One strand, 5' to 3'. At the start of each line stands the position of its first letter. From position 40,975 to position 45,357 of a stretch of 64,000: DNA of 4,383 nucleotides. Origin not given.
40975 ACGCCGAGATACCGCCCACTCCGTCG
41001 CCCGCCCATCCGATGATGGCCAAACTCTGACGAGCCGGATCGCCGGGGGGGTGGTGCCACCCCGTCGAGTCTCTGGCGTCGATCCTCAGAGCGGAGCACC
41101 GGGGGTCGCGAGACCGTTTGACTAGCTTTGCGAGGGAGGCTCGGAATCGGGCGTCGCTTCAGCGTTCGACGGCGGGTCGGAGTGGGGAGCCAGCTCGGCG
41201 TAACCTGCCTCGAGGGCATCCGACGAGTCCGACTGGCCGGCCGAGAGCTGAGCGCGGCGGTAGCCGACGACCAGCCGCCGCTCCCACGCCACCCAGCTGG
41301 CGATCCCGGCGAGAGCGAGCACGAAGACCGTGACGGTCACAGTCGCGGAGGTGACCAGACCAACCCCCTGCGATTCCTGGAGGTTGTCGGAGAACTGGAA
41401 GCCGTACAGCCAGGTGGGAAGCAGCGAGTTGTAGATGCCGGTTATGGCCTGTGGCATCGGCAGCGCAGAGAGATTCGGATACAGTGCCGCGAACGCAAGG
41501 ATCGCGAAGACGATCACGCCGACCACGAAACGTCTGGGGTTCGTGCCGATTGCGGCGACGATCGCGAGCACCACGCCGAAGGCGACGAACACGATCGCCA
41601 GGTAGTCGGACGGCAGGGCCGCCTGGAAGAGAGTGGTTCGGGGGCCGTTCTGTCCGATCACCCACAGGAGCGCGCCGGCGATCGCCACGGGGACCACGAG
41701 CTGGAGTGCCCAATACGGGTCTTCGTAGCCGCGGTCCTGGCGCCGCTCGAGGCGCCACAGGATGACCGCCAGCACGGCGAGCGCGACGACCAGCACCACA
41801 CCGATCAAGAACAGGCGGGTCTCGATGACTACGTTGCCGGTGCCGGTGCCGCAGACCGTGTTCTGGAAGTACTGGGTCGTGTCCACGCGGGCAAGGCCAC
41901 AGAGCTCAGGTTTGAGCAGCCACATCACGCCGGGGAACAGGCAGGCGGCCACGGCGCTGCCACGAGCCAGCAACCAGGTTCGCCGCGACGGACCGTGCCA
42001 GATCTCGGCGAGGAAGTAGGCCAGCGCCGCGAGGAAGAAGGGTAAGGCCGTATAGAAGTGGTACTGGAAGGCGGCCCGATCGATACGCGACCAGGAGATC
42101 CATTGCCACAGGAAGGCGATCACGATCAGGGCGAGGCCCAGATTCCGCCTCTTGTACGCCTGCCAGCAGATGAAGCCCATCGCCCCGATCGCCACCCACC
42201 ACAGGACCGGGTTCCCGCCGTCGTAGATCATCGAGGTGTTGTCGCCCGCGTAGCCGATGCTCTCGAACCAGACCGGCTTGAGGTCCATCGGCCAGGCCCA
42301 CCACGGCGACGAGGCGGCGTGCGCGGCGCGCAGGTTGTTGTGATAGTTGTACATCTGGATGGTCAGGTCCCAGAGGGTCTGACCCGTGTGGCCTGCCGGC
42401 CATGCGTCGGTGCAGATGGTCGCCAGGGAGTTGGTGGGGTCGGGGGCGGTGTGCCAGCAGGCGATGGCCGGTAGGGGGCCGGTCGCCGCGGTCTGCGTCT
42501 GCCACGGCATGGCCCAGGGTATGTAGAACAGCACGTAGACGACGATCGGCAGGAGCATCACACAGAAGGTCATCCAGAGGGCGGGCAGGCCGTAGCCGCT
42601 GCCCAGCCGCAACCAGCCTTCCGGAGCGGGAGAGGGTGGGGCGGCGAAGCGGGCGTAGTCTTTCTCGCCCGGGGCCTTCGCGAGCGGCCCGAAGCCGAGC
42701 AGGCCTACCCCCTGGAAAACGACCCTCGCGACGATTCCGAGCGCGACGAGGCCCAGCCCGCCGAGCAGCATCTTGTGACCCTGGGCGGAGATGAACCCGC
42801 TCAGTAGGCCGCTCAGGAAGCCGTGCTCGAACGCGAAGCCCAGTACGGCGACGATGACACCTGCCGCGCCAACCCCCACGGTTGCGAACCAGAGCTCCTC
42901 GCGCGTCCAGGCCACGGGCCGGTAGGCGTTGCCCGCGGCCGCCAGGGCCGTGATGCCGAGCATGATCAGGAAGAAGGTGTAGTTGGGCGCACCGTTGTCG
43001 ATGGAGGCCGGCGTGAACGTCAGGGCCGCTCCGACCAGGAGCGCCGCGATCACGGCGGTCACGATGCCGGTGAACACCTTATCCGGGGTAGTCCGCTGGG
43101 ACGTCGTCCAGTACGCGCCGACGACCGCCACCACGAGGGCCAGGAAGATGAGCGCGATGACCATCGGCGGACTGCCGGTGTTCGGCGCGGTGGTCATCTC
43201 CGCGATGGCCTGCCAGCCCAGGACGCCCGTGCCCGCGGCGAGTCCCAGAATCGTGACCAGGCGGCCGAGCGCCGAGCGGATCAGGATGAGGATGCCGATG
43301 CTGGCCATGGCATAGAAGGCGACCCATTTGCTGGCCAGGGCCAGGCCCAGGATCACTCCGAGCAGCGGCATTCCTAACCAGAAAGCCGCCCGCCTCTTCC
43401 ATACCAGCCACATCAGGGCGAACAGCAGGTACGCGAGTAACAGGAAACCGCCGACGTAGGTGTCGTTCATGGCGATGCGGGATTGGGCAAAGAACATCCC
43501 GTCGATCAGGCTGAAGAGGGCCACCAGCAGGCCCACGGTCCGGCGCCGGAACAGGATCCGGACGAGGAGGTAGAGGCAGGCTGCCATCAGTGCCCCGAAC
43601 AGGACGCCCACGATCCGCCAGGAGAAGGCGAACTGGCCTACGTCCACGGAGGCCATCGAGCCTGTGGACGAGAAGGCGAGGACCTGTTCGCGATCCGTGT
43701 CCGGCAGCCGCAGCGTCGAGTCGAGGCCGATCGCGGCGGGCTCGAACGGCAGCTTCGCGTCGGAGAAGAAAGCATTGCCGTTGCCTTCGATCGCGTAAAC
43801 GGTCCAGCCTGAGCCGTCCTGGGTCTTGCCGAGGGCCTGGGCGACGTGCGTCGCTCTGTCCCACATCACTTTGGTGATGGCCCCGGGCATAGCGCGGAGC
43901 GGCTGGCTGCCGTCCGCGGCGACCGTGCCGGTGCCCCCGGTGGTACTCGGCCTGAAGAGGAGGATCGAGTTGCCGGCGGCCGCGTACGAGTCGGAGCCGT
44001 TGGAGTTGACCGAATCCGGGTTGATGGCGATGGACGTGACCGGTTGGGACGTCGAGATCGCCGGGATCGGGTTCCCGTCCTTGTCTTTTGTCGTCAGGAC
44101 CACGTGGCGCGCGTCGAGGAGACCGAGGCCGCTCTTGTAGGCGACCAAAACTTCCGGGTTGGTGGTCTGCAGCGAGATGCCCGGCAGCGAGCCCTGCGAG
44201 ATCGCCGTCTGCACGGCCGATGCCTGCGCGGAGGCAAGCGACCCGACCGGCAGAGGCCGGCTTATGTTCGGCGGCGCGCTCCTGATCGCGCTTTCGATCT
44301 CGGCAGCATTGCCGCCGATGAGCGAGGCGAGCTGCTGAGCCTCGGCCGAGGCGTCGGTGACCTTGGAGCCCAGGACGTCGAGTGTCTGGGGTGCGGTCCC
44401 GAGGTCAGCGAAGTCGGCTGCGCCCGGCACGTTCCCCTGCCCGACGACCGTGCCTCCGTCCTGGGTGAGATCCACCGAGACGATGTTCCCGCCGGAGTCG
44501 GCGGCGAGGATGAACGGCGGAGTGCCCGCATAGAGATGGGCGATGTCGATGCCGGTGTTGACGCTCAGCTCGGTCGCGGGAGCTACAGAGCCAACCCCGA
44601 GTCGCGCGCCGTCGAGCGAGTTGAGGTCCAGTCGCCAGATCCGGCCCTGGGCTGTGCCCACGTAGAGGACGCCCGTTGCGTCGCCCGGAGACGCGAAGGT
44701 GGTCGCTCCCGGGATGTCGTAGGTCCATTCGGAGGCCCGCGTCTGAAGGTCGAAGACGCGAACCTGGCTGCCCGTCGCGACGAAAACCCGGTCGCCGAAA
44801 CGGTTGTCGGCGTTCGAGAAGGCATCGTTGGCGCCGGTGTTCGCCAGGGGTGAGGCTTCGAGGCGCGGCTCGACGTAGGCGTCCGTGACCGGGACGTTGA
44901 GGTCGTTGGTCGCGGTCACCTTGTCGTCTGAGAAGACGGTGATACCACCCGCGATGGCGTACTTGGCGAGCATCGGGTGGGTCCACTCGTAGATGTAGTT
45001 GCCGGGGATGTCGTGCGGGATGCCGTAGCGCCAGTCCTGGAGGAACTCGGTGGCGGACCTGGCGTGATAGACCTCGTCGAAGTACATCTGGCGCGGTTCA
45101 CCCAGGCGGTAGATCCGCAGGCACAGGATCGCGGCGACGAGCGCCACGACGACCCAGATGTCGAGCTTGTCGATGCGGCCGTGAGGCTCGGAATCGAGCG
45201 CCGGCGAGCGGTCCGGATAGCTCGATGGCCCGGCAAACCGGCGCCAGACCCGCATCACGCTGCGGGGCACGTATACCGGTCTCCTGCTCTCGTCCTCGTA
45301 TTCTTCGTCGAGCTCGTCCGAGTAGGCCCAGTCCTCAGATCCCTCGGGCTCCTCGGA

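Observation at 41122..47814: Giant (~2100-2230 aa) single polypeptide fusing two different GT-C glycosyltransferase domains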

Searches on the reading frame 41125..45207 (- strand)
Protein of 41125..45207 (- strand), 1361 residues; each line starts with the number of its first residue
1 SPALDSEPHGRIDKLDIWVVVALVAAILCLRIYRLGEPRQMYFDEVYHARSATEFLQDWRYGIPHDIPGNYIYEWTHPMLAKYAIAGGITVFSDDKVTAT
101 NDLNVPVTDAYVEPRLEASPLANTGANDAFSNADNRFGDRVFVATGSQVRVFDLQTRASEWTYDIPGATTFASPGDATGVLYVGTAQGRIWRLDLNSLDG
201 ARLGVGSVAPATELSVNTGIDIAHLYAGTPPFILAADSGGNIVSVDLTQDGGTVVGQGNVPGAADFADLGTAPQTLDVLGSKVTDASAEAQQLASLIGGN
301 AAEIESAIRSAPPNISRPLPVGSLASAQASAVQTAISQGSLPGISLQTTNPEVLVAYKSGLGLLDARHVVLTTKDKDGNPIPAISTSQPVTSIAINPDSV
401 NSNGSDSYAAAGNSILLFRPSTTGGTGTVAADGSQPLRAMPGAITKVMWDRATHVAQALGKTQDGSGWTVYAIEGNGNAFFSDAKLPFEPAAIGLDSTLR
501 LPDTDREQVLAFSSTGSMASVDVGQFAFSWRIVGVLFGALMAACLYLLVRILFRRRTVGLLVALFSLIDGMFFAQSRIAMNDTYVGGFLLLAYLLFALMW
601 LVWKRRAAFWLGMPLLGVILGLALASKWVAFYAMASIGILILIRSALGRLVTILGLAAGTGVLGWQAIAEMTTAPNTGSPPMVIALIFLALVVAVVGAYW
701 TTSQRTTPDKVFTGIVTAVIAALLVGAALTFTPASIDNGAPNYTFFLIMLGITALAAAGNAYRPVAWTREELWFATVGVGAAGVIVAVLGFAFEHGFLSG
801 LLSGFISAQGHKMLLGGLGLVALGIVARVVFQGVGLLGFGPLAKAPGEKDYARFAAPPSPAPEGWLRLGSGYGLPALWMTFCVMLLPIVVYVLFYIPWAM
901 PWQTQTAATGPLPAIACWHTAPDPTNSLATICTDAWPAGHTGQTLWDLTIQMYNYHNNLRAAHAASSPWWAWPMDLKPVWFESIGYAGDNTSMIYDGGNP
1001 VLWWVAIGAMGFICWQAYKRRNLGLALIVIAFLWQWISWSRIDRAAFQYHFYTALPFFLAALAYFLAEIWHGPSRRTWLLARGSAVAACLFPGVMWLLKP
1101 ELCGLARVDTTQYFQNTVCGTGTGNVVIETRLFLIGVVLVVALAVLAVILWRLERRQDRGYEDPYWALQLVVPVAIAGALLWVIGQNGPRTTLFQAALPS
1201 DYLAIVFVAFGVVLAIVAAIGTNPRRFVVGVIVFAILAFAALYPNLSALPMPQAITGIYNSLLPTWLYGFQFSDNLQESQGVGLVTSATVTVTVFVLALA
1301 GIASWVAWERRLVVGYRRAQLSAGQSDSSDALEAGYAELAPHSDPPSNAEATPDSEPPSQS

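Call 8: search_protein_families(library=pfam, proteins=[window:41125-45207:-], max_evalue=10)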
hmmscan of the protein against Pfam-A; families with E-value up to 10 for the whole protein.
window:41125-45207:- (1361 aa): 4 families
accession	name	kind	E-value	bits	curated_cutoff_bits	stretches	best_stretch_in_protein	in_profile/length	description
PF02366.24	PMT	-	2.3e-10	40.9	22.7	2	527-644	82-199/245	Dolichyl-phosphate-mannose-protein mannosyltransferase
PF16192.10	PMT_4TMC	-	7e-08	32.6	32.4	1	944-1071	4-147/202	C-terminal four TMM region of protein-O-mannosyltransferase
PF13231.12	PMT_2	-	1.4e-05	25.8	26.1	1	526-645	20-133/160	Dolichyl-phosphate-mannose-protein mannosyltransferase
PF23520.1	Microp_apicomplexa_11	-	0.075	13.7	27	0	1222-1261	32-72/94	Apicomplexa microprotein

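Call 10: search_solved_structures(query=window:41125-45207:-, max_evalue=1)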
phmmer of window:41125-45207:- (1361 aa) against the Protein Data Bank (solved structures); distinct sequences matched with E-value up to 1: 2.
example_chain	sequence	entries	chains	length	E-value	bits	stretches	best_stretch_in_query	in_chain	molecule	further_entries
6p25_A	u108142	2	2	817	0.052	14.2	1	936-1012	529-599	Dolichyl-phosphate-mannose--protein mannosyltransferase 1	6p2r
3fyn_A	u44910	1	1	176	0.15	12.7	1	771-851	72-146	Integron gene cassette protein HFX_CASS3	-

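Call 52: search_solved_structures(query=A2, max_evalue=1)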
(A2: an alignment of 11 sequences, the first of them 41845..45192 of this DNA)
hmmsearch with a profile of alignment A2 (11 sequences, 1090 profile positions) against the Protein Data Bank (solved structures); distinct sequences matched with E-value up to 1: 18.
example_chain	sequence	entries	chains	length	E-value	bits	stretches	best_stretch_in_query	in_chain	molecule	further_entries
6tjh_A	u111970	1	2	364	2.1e-06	29.1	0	162-200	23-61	Cake9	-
6tji_A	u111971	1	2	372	2.5e-06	28.8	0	162-200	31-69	Cake10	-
6tjg_A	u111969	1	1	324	1.1e-05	26.8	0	162-200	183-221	Cake8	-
9i5k_A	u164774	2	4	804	7.8e-05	23.9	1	917-982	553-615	Dolichyl-phosphate-mannose--protein mannosyltransferase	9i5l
6tjf_A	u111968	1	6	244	0.00036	21.7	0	162-200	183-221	Cake6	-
9e61_A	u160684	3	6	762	0.00092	20.3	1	918-982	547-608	Dolichyl-phosphate-mannose--protein mannosyltransferase 4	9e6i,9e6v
6tje_A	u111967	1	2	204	0.0025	18.9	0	162-200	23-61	Cake5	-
3ott_A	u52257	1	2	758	0.0051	17.9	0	128-222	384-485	Two-component system sensor histidine kinase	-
3va6_A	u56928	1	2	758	0.0051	17.9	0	128-222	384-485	Two-component system sensor histidine kinase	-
4ovd_A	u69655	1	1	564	0.011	16.7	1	262-351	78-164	Peptidoglycan glycosyltransferase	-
6tjd_A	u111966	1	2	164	0.02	15.9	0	162-200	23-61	Cake4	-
1l0q_A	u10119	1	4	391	0.098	13.6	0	313-441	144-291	Surface layer protein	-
6tjc_A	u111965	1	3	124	0.21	12.6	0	162-200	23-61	Cake3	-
9if7_LJ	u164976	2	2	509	0.35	11.8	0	137-198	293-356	Guanine nucleotide-binding protein subunit beta-like protein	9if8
5cyk_B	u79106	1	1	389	0.5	11.3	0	130-183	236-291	Ribosome biogenesis protein ERB1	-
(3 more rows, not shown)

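Call 59: predict_structure(alignment_id=A2)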
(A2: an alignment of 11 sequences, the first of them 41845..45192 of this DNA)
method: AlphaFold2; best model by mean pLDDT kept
length: 1116 residues; sequences in the alignment: 11
mean_pLDDT: 61.6   pTM: 0.50
mean pLDDT of the five models: 61.6, 61.5, 58.7, 56.9, 55.7
residues with pLDDT >= 90: 94; 70-90: 285; 50-70: 373; < 50: 364
segments of 3 or more residues with pLDDT < 50: 1-5, 27-41, 61-75, 497-500, 520-523, 564-578, 607-610, 612-633, 658-680, 695-706, 718-740, 757-759, 793-802, 841-1000, 1033-1044, 1094-1116
pLDDT, mean of each block of 10 residues (from residue 1): 51 71 52 36 58 64 39 50 59 80 89 69 67 88 89 88 89 85 92 85 89 91 88 92 83 89 79 85 87 85 81 77 86 86 84 90 84 79 88 58 84 72 68 77 77 87 82 69 89 57 84 77 53 58 58 57 46 44 53 53 50 45 43 51 59 54 43 45 52 47 48 52 39 39 53 52 58 67 66 45 58 70 65 53 42 39 40 41 37 32 32 42 42 38 43 36 35 34 32 41 55 57 58 42 50 64 62 60 55 45 35 31
secondary structure, 60 per line:
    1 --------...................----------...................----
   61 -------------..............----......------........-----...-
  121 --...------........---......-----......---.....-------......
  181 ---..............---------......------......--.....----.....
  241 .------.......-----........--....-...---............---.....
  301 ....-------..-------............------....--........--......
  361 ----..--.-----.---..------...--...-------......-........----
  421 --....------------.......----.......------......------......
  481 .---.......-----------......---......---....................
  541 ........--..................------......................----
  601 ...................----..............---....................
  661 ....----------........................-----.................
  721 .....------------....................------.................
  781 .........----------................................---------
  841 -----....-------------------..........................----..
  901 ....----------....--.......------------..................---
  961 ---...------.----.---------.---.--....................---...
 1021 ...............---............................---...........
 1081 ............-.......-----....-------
elements in order (helices of 4 or more, strands of 3 or more residues): H9-27 H38-56 H74-87 E92-97 E104-111 E132-139 E143-148 E154-159 E163-167 E175-180 E184-189 H190-197 E207-212 E219-224 E227-231 E236-241 E248-254 E260-267 E270-273 H281-292 H296-304 H321-332 E339-342 E345-352 E355-360 E387-389 E402-407 E409-416 E423-426 E439-445 E450-456 E463-468 E475-481 E485-491 E503-508 E512-517 H521-548 H551-568 H575-596 H601-619 H624-637 H641-664 H675-698 H704-725 H738-757 H764-789 H800-831 H846-849 H869-894 H899-904 E915-918 E921-927 H940-957 H995-1014 H1018-1035 H1039-1066 H1070-1092 H1094-1100 H1106-1109

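Call 62: fold_search(model_id=the predicted structure, library=pdb)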
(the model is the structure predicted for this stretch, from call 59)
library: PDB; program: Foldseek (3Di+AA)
matches with E <= 10: 968; with E <= 0.001: 545
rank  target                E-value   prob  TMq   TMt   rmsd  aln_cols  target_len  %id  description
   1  8fl2_NJ               1.6e-09  1.00  0.21  0.53  13.4       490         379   12  Human nuclear pre-60S ribosomal subunit (State I1) (released 2023-07-12)
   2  6rxt_UO               8.4e-09  1.00  0.22  0.44   7.0       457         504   11  Cryo-EM structure of the 90S pre-ribosome (Kre33-Noc4) from Chaetomium thermophilum, state A (released 2019-08-14)
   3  8ir1_N                1.1e-08  1.00  0.20  0.42  14.9       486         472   12  human nuclear pre-60S ribosomal particle - State A (released 2023-08-09)
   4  9n6v_LQ               1.2e-08  1.00  0.20  0.26  26.0       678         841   11  SSU processome maturation and disassembly, State A (released 2025-11-05)
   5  8fl0_NJ               1.2e-08  1.00  0.21  0.45  15.0       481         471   14  Human nucleolar pre-60S ribosomal subunit (State H) (released 2023-07-12)
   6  3jct_x                1.8e-08  1.00  0.20  0.42  13.7       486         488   10  Cryo-em structure of eukaryotic pre-60S ribosomal subunits (released 2016-06-01)
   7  9cnz_B                1.8e-08  1.00  0.19  0.48   8.5       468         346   11  Structure of BAM complexed with PTB2 ligand in detergent (released 2024-12-25)
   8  9n74_LQ               1.8e-08  1.00  0.21  0.28  17.6       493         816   11  SSU processome maturation and disassembly, State H (released 2025-10-29)
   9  9a2d_F                4.4e-08  1.00  0.15  0.13  60.4      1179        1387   10  Modeling of the ciliary Intraflagellar transport-A complex (released 2024-05-10)
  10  9n6z_LQ               4.8e-08  1.00  0.21  0.27  18.1       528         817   11  SSU processome maturation and disassembly, State D (released 2025-11-05)
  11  9cnx_B                5.3e-08  1.00  0.19  0.48   8.3       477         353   11  CryoEM structure of BAM in complex with the PTB1 closed-state inhibitor (in DDM detergent) (released 2024-12-25)
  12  8pv6_Ch               5.5e-08  1.00  0.21  0.52  13.3       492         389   11  Chaetomium thermophilum pre-60S State 3 - post-5S rotation with Rix1 complex with Foot - composite structure (released 2023-11-15)
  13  8ink_W                6.3e-08  1.00  0.21  0.52  14.3       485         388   13  human nuclear pre-60S ribosomal particle - State D (released 2023-08-09)
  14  9l3y_B                7.8e-08  1.00  0.21  0.64   6.3       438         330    8  Cryo-EM structure of the G-protein coupled receptor 1 (GPR1) in complex with chemerin and Gi1 (released 2025-03-12)
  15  6zqa_UL               7.8e-08  1.00  0.20  0.26  18.8       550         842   11  Cryo-EM structure of the 90S pre-ribosome from Saccharomyces cerevisiae, state A (Poly-Ala) (released 2020-09-23)
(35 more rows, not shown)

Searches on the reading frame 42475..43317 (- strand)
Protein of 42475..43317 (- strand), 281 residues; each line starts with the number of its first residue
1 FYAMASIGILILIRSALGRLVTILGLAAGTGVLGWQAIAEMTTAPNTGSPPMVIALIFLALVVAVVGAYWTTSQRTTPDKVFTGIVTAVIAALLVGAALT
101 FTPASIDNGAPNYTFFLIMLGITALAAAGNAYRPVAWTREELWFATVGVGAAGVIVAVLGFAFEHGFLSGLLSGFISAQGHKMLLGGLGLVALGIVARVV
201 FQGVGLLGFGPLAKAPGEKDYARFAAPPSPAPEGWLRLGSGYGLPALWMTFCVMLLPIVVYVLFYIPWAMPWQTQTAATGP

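Call 8: search_protein_families(library=pfam, proteins=[window:42475-43317:-], max_evalue=10)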
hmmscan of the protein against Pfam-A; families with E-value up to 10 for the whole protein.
window:42475-43317:- (281 aa): 1 family
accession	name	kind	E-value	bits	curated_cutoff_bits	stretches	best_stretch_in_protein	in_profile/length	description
PF06570.16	DUF1129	-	0.0035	17.4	29.1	1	55-108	86-137/207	Protein of unknown function (DUF1129)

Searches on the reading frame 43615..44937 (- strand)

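Call 8: search_protein_families(library=pfam, proteins=[window:43615-44937:-], max_evalue=10)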
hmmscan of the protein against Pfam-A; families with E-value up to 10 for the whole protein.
window:43615-44937:- (441 aa): 1 family
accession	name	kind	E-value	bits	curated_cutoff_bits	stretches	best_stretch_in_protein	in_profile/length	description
PF20067.5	SSL_N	-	0.065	13.6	18.9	1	86-103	29-46/46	Strictosidine synthase-like, N-terminal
